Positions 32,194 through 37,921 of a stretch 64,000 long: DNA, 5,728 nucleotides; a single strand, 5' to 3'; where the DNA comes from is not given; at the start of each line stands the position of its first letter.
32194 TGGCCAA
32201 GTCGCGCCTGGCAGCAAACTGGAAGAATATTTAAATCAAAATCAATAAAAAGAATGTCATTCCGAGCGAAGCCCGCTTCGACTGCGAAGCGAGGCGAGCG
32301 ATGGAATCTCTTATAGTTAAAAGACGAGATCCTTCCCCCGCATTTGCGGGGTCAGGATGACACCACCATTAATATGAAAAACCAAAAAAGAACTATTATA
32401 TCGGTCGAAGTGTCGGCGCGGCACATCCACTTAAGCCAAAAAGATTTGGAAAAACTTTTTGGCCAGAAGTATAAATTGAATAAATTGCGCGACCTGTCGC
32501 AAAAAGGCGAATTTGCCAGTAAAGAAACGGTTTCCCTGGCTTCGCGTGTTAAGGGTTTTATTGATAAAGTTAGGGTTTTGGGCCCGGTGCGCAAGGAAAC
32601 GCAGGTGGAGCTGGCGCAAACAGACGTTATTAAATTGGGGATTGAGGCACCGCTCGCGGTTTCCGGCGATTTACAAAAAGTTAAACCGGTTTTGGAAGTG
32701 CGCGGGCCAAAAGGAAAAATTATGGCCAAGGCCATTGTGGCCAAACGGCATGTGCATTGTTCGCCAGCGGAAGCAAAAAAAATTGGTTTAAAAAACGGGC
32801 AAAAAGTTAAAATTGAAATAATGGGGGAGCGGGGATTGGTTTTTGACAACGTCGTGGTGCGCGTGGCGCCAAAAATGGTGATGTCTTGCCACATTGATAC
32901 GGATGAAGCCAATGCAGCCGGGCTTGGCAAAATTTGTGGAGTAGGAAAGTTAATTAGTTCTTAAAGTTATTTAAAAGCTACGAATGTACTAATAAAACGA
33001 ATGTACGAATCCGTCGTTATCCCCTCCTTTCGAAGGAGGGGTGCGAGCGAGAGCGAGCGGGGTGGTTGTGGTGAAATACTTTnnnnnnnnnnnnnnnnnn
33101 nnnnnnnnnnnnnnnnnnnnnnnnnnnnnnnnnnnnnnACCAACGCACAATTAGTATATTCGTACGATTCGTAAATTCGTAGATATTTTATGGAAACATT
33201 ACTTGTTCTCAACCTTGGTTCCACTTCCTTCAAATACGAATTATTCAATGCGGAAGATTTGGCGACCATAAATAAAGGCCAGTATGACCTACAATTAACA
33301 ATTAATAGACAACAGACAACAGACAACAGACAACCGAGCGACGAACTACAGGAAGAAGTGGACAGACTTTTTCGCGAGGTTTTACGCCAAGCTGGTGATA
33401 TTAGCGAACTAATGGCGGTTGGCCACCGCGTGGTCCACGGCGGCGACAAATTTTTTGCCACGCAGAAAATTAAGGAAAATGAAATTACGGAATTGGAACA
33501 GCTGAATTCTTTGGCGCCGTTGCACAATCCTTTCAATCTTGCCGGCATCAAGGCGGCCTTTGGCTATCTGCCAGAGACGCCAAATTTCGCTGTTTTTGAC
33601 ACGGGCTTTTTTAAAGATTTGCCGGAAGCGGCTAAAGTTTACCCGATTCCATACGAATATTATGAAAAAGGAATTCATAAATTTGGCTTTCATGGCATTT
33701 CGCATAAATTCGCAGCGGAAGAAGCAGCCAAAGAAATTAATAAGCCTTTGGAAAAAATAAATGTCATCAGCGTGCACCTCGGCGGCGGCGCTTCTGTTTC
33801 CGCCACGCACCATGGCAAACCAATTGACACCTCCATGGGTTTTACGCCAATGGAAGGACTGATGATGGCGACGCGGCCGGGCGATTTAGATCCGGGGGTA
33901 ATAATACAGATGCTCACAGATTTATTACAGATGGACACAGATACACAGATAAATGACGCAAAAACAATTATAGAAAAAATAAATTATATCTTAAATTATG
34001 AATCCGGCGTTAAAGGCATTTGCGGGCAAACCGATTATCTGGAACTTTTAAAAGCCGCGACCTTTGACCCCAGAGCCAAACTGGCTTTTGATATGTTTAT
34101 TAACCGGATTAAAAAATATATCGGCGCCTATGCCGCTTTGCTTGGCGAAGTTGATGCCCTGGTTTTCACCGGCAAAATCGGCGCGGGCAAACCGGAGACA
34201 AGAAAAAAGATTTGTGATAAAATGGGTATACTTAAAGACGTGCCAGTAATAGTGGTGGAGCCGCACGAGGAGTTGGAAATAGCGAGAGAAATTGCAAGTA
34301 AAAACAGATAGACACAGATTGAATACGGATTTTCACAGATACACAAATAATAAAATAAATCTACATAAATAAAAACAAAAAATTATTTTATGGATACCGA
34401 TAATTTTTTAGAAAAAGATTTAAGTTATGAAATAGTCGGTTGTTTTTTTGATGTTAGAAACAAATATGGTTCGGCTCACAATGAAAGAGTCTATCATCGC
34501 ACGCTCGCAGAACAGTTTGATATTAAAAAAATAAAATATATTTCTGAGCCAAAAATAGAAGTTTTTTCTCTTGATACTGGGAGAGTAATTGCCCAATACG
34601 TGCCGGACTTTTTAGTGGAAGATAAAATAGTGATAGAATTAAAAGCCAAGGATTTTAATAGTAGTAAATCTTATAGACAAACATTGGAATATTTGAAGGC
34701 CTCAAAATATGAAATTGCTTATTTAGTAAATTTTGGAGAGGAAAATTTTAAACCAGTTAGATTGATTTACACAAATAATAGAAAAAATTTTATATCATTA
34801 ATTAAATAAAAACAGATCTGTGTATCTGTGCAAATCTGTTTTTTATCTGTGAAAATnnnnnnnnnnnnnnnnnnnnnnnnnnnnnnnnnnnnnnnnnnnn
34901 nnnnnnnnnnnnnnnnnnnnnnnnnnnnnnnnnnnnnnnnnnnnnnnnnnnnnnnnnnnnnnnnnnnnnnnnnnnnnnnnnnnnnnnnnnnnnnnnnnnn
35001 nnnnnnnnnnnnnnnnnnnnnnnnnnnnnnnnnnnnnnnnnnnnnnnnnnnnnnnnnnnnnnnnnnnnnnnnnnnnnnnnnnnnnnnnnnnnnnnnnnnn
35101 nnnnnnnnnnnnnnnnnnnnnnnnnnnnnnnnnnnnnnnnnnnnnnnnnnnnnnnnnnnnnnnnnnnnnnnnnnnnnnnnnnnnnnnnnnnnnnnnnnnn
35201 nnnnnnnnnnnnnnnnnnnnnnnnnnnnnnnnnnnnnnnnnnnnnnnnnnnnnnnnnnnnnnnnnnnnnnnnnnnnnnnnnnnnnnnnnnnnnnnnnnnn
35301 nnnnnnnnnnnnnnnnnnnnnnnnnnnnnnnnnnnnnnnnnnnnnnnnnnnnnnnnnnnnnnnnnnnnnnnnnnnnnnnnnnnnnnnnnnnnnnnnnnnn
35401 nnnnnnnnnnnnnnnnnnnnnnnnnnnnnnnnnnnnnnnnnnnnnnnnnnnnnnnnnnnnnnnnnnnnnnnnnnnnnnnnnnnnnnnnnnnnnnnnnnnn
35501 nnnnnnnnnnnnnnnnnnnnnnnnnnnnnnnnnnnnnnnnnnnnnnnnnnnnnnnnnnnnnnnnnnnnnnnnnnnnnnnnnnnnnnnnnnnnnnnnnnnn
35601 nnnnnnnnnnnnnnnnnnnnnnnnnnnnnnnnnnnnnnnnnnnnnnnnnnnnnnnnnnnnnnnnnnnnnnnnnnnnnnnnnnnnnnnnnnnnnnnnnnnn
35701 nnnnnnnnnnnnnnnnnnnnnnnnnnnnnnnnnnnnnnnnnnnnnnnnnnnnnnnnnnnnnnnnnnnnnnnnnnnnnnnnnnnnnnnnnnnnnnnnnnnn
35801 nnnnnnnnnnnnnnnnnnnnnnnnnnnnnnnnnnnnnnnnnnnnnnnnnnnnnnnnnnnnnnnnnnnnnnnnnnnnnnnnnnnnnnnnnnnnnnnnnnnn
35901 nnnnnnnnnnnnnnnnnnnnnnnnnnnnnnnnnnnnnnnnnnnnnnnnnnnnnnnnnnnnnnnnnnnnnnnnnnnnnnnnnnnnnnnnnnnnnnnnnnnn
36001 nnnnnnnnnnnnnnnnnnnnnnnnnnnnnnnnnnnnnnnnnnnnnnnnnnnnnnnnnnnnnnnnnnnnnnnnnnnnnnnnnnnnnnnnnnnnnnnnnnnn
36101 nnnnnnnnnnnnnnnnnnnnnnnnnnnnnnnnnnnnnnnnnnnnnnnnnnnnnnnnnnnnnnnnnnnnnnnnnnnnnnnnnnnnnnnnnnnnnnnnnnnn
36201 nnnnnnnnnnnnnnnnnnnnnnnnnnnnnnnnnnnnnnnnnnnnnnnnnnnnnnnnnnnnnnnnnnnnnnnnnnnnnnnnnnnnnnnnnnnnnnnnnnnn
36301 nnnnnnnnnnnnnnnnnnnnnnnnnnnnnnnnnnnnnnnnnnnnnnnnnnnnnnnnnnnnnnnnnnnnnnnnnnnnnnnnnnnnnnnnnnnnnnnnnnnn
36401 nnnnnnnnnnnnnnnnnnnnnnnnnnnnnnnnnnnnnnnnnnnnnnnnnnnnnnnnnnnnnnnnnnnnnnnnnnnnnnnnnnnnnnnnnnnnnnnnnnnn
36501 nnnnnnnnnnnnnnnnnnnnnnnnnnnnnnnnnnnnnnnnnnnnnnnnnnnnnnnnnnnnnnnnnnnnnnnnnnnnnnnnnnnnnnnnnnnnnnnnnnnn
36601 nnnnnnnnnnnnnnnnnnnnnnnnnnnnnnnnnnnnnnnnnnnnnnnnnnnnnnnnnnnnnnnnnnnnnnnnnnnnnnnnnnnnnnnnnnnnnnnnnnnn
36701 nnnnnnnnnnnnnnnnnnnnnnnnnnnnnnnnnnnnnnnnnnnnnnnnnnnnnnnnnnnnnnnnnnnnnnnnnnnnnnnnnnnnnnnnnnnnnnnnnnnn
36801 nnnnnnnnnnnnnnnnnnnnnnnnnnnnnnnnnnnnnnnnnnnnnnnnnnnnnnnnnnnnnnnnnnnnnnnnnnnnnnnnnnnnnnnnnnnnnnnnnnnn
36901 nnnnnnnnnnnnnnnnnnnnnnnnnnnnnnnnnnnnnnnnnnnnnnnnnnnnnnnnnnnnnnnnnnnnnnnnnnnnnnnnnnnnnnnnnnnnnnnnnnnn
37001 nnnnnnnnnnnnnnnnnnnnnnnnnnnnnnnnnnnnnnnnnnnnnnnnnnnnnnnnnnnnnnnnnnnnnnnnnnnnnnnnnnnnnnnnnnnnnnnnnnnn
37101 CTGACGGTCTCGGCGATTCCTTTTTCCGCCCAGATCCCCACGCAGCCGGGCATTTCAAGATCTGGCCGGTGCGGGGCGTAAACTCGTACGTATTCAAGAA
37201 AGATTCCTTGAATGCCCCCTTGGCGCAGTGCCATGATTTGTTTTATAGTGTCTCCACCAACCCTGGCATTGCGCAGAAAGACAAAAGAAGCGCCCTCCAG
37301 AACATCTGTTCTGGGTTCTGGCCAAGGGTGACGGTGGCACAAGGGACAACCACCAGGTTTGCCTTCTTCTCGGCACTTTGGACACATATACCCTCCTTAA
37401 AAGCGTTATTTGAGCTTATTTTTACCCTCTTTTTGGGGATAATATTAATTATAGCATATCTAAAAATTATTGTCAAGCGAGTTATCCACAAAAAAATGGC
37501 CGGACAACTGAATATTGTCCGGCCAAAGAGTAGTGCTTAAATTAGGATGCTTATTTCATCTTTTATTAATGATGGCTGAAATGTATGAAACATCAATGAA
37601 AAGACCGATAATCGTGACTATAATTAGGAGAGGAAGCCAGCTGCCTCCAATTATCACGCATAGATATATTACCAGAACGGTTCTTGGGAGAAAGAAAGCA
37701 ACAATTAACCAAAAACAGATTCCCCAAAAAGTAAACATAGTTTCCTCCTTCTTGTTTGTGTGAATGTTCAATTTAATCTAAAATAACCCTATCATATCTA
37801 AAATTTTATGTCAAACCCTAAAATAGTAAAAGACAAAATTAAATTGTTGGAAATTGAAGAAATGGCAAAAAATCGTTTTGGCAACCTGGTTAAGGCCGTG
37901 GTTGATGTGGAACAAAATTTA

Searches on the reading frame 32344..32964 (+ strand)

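Call 50: search_protein_families(library=pfam, proteins=[window:32344-32964:+], max_evalue=0.001)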
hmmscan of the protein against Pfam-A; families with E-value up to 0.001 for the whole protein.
window:32344-32964:+ (206 aa): 1 family
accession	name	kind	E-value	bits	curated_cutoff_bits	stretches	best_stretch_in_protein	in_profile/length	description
PF06130.18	PTAC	-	2.6e-65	220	25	1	21-194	2-175/176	Phosphate propanoyltransferase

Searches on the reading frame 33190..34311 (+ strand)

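Call 48: search_protein_families(library=pfam, proteins=[window:33190-34311:+], max_evalue=0.00001)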
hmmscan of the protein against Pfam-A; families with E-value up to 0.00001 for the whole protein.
window:33190-34311:+ (373 aa): 1 family
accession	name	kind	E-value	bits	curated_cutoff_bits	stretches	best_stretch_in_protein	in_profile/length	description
PF00871.23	Acetate_kinase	-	6e-92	308.7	22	1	4-348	2-350/392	Acetokinase family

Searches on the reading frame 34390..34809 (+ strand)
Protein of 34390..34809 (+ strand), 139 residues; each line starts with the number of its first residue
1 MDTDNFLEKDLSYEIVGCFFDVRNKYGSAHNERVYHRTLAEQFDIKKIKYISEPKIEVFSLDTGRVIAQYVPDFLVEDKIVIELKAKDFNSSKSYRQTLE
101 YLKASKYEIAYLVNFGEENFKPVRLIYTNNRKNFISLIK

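Call 50: search_protein_families(library=pfam, proteins=[window:34390-34809:+], max_evalue=0.001)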
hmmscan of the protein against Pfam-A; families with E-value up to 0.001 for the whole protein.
window:34390-34809:+ (139 aa): 1 family
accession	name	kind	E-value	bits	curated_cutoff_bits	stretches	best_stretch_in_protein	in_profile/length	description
PF13366.12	PDDEXK_3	-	2.6e-25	89.5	22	1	9-119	1-110/117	PD-(D/E)XK nuclease superfamily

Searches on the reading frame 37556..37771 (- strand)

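Call 8: search_protein_families(library=pfam, proteins=[window:37556-37771:-], max_evalue=1)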
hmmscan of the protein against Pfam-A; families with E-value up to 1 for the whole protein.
window:37556-37771:- (71 aa): 1 family
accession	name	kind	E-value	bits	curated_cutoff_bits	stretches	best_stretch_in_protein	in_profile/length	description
PF13829.11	DUF4191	-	0.86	9.4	30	1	20-65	26-70/219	Domain of unknown function (DUF4191)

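Call 69: search_protein_families(library=phrogs, proteins=[window:37556-37738:-], max_evalue=0.01)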
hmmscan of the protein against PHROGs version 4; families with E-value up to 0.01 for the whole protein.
window:37556-37738:- (60 aa): 0 families

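Call 70: search_protein_families(library=padloc, proteins=[window:37556-37738:-], max_evalue=0.01)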
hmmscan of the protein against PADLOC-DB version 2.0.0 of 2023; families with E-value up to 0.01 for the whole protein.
window:37556-37738:- (60 aa): 0 families
